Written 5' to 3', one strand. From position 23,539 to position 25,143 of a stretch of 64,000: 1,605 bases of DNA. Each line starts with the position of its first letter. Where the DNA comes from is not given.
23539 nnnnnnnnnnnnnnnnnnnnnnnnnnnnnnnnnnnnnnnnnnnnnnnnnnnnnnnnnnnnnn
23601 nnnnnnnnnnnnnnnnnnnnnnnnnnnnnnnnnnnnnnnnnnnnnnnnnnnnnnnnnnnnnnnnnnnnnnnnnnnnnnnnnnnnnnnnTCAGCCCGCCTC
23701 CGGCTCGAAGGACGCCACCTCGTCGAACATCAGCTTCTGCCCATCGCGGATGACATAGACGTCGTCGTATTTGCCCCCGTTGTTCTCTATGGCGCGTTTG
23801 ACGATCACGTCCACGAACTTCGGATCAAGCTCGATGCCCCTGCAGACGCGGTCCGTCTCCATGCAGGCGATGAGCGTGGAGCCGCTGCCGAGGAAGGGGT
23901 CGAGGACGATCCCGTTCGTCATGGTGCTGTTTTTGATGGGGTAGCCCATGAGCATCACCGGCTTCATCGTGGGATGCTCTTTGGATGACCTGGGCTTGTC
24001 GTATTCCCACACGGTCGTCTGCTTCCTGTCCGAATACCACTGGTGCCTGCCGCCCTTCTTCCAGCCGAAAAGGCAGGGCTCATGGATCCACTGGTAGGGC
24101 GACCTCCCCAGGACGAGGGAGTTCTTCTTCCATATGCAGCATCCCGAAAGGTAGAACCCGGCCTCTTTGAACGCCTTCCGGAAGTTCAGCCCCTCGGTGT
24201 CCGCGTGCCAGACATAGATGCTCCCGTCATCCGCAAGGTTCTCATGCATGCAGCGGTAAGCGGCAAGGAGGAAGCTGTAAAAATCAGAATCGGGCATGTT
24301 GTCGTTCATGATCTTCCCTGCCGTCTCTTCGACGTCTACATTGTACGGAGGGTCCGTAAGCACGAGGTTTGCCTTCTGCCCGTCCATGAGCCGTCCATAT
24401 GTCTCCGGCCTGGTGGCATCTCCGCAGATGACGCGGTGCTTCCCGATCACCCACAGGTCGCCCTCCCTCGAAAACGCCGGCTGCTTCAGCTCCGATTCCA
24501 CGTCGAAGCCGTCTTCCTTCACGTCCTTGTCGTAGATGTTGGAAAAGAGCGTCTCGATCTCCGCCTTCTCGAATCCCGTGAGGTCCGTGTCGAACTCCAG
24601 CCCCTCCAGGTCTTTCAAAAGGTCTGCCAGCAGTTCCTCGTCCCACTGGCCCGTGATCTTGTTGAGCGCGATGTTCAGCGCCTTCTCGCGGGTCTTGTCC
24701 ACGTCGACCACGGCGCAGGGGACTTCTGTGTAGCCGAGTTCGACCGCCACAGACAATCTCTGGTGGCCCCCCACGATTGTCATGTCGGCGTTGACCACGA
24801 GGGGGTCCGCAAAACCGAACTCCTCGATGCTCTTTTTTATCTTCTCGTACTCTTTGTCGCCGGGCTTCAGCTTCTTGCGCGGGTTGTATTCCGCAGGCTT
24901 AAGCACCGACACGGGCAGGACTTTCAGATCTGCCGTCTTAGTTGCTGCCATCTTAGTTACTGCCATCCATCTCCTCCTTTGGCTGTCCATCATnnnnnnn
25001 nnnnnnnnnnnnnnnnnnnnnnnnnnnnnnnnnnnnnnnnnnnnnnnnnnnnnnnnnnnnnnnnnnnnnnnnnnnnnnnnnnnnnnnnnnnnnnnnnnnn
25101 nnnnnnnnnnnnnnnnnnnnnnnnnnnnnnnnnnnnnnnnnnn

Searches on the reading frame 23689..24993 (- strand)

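Call 23: search_protein_families(library=phrogs, proteins=[window:23689-24993:-], max_evalue=0.00001)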
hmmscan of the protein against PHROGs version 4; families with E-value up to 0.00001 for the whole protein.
window:23689-24993:- (434 aa): 27 families (the best 25 are shown)
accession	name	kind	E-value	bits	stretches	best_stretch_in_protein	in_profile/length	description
phrog_498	-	other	4.2e-182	608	1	10-427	22-441/633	DNA methyltransferase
phrog_23085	-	unknown function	1.9e-57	193.8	1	302-428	2-132/138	-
phrog_620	-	DNA, RNA and nucleotide metabolism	4.7e-49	168.4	1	20-169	6-149/217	ParB-like partition protein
phrog_67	-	other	1.4e-38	134.5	1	181-402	119-344/743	DNA methyltransferase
phrog_9353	-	unknown function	1.1e-32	114.9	1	28-168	16-157/245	-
phrog_8071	-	DNA, RNA and nucleotide metabolism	1.9e-27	97.5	1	23-223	7-209/389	ParB-like partition protein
phrog_723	-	DNA, RNA and nucleotide metabolism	5.7e-24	86.1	1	18-163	8-153/223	ParB-like partition protein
phrog_3008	-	other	1.2e-23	84.7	1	324-403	130-213/244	DNA methyltransferase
phrog_15396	-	DNA, RNA and nucleotide metabolism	1.1e-20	75.5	1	45-168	23-149/258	ParB-like partition nuclease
phrog_940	-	DNA, RNA and nucleotide metabolism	9.8e-17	62.2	1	25-159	8-135/388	nuclease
phrog_930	-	DNA, RNA and nucleotide metabolism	7e-16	59.8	1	23-171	7-154/223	ParB-like partition protein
phrog_18293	-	other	8.2e-16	59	1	327-402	33-108/119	methyltransferase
phrog_5475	-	unknown function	1.1e-13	51.8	1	26-118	6-92/458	-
phrog_8769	-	other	5.9e-12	46.3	1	357-400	9-52/71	methyltransferase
phrog_26387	-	DNA, RNA and nucleotide metabolism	2.6e-11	44.4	1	20-130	7-122/252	ParB-like partition nuclease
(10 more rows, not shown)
